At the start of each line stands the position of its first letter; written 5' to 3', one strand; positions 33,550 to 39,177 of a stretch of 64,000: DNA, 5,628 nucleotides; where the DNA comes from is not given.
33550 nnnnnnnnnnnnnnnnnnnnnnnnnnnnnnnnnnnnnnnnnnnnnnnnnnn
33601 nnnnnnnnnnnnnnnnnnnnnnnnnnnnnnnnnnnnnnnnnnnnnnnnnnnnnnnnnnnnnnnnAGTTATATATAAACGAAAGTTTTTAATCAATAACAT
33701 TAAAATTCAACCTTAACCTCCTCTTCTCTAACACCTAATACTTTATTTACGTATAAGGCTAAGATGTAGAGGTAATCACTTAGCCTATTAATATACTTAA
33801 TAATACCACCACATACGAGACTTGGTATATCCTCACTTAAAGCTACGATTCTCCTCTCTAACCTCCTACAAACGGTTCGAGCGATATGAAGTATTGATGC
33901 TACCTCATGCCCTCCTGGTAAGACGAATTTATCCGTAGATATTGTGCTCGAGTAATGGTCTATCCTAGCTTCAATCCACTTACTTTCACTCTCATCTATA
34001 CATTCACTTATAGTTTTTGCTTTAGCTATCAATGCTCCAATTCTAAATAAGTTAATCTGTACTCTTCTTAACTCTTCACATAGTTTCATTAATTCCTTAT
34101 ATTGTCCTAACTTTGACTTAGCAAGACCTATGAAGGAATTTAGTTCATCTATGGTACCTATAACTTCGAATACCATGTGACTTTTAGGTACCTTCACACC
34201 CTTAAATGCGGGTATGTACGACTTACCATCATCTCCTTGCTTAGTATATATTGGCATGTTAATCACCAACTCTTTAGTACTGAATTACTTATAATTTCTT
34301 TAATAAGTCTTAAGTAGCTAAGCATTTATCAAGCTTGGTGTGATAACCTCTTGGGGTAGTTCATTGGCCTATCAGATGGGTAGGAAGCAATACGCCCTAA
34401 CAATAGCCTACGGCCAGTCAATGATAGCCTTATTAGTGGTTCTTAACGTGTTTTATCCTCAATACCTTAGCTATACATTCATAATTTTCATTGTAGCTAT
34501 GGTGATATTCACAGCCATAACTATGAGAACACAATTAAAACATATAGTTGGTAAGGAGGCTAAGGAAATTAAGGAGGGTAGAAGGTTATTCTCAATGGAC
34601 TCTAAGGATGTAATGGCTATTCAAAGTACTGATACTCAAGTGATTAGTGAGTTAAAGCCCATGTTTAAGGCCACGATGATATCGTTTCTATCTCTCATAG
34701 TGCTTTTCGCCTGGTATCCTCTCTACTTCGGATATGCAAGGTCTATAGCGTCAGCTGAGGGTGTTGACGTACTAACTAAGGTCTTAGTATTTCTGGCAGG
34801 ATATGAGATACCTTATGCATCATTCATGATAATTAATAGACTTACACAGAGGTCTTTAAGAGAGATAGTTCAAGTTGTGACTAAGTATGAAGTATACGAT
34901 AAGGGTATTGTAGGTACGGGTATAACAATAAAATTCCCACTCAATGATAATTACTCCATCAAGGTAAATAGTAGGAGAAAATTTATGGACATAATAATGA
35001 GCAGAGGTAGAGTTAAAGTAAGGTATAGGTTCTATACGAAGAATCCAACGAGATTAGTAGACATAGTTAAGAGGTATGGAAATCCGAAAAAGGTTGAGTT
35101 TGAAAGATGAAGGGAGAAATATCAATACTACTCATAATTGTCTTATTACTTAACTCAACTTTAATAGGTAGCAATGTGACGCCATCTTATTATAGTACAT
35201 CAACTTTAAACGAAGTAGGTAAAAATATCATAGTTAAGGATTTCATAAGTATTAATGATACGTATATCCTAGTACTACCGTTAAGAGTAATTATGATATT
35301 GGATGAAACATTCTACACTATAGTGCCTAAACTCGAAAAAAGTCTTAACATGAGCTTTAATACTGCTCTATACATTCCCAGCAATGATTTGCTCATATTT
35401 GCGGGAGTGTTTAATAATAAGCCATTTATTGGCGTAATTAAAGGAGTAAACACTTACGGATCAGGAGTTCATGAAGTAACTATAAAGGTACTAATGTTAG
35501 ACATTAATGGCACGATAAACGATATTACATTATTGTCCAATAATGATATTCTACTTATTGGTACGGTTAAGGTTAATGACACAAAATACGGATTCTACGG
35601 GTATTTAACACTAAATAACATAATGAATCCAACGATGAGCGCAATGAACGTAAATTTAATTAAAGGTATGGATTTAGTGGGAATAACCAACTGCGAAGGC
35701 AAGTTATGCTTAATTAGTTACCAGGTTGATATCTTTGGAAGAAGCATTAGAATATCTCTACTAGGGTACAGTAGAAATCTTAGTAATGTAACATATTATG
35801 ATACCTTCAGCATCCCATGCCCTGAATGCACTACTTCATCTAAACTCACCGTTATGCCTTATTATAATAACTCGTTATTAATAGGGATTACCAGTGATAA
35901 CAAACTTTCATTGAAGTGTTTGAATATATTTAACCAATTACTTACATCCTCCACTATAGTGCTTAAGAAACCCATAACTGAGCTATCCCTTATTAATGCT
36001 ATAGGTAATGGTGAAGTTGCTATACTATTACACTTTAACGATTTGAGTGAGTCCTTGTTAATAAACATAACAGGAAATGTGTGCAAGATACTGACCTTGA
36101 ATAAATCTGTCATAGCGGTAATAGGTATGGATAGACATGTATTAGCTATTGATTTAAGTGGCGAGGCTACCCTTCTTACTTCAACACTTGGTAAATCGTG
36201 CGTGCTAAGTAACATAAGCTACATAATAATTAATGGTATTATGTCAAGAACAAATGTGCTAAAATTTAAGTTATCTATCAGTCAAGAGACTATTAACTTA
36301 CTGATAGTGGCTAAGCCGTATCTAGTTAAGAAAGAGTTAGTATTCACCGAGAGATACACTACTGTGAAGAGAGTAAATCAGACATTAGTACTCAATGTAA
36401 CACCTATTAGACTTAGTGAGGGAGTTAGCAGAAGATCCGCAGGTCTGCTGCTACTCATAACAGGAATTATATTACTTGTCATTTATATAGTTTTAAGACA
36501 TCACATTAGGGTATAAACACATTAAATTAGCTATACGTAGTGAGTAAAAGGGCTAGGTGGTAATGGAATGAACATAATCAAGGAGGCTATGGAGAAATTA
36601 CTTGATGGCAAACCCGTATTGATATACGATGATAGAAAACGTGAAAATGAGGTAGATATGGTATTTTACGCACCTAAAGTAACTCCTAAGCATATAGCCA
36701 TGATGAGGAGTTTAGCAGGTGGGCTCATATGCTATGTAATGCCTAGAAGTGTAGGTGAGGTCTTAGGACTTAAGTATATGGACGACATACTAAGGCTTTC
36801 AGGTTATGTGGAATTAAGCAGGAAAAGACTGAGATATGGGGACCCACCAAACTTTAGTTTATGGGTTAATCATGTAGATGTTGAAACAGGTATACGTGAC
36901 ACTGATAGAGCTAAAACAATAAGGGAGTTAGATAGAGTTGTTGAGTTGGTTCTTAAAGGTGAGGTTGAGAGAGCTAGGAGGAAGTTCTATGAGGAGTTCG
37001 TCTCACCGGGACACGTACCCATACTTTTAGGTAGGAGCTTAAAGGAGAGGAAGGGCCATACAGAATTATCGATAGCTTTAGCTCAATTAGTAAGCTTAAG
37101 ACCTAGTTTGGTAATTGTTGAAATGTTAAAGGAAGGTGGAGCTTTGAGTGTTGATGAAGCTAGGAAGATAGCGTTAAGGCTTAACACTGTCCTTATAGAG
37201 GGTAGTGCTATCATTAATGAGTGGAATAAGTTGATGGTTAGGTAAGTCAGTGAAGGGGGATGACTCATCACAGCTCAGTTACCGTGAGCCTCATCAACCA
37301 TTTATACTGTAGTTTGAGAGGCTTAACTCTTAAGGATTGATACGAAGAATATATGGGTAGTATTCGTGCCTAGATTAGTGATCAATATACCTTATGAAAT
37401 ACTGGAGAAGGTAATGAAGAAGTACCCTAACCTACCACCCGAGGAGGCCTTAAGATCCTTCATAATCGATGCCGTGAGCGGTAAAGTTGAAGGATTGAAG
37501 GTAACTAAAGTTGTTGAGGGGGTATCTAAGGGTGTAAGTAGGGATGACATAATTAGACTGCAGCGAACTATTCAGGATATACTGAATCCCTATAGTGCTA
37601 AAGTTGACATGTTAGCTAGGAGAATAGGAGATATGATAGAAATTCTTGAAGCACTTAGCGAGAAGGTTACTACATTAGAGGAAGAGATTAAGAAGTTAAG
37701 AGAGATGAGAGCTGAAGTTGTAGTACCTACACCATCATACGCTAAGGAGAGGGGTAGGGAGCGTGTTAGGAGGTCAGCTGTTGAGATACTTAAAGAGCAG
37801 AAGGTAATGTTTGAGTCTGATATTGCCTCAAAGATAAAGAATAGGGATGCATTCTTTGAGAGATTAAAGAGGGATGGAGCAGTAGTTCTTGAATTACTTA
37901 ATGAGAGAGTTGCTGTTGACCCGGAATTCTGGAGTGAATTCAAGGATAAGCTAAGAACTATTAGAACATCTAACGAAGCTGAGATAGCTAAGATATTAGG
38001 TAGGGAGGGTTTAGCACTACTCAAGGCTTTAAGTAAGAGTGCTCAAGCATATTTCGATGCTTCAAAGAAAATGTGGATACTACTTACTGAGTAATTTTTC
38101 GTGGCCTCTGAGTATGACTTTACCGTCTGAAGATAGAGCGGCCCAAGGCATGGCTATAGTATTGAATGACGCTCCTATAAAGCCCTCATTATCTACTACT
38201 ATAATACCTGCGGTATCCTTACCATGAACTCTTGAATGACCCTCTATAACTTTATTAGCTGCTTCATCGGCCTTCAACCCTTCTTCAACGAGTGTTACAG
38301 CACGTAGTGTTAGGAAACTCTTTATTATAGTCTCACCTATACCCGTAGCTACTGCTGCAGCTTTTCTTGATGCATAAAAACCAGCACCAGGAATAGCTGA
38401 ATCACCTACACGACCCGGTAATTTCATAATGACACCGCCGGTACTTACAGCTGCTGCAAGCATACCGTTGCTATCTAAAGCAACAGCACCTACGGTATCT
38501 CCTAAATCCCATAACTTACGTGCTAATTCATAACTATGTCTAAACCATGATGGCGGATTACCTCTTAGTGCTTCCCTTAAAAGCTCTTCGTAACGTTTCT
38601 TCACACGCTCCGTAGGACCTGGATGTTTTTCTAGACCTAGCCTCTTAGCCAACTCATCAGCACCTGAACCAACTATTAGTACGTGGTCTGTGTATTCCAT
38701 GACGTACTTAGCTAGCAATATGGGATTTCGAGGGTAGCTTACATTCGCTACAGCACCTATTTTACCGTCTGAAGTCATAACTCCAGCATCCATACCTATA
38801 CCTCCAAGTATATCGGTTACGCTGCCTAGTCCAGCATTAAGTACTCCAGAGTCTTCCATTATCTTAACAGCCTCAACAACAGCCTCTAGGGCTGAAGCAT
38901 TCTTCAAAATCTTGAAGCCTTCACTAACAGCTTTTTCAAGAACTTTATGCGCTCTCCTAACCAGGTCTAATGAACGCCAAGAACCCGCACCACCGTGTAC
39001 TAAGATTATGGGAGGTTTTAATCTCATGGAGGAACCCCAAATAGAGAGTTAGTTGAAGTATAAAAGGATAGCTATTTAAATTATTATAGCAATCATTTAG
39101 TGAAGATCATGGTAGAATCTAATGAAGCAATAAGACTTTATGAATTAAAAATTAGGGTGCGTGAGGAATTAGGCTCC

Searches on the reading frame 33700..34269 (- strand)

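Call 19: search_protein_families(library=pfam, proteins=[window:33700-34269:-])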
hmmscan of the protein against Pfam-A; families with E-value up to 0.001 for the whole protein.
window:33700-34269:- (189 aa): 1 family
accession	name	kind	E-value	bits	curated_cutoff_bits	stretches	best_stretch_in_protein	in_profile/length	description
PF01923.23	Cob_adeno_trans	-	7.4e-49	166.5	24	1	7-174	1-171/171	Cobalamin adenosyltransferase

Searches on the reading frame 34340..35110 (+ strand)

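Call 19: search_protein_families(library=pfam, proteins=[window:34340-35110:+])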
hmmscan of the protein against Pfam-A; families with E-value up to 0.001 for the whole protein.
window:34340-35110:+ (256 aa): 1 family
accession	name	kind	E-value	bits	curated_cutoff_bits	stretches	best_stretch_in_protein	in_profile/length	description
PF09973.14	DUF2208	-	1.6e-43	149.5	24.3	1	25-246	6-231/231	Predicted membrane protein (DUF2208)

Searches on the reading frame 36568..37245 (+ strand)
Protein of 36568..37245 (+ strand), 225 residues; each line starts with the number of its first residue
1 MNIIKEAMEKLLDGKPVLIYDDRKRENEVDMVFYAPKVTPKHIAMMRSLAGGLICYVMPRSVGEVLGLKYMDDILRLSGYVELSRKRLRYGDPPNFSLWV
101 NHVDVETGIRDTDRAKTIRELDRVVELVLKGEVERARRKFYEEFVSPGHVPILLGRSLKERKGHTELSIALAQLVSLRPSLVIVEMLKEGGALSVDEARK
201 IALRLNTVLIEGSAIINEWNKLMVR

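Call 19: search_protein_families(library=pfam, proteins=[window:36568-37245:+])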
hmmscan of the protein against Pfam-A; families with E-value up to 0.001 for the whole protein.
window:36568-37245:+ (225 aa): 1 family
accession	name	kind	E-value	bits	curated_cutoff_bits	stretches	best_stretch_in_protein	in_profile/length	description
PF00926.24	DHBP_synthase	-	6.9e-47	159.9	26.4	1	6-217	2-190/191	3,4-dihydroxy-2-butanone 4-phosphate synthase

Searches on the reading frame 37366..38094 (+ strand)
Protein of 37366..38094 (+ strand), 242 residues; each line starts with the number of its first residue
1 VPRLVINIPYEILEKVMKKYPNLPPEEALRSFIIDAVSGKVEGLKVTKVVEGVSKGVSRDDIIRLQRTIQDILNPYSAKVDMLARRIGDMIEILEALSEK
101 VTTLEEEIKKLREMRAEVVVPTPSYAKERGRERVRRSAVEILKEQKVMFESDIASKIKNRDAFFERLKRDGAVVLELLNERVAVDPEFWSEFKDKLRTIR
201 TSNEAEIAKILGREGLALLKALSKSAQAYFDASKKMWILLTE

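Call 33: search_protein_families(library=pfam, proteins=[window:37366-38094:+], max_evalue=0.01)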
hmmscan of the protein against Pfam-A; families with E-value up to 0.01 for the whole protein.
window:37366-38094:+ (242 aa): 1 family
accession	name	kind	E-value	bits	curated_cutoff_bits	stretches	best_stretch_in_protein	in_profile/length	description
PF25450.1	Rab11-FIP3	-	5.9e-06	27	31.9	1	140-204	21-85/125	Rab11-FIP3-like domain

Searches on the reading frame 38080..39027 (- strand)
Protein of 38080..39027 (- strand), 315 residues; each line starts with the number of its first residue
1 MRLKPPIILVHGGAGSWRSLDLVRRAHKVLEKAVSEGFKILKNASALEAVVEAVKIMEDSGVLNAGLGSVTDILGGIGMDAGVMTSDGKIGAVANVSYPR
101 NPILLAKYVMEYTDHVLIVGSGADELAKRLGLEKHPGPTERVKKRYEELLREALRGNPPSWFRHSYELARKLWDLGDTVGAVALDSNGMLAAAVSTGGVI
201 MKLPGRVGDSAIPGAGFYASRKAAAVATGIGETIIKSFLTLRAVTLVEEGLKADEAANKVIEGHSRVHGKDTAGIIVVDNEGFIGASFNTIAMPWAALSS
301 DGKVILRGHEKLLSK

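Call 33: search_protein_families(library=pfam, proteins=[window:38080-39027:-], max_evalue=0.01)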
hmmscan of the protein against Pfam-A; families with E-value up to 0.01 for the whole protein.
window:38080-39027:- (315 aa): 1 family
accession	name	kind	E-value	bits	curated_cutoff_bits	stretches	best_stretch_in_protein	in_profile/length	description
PF01112.23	Asparaginase_2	-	3.4e-77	260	27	1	6-301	1-301/309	Asparaginase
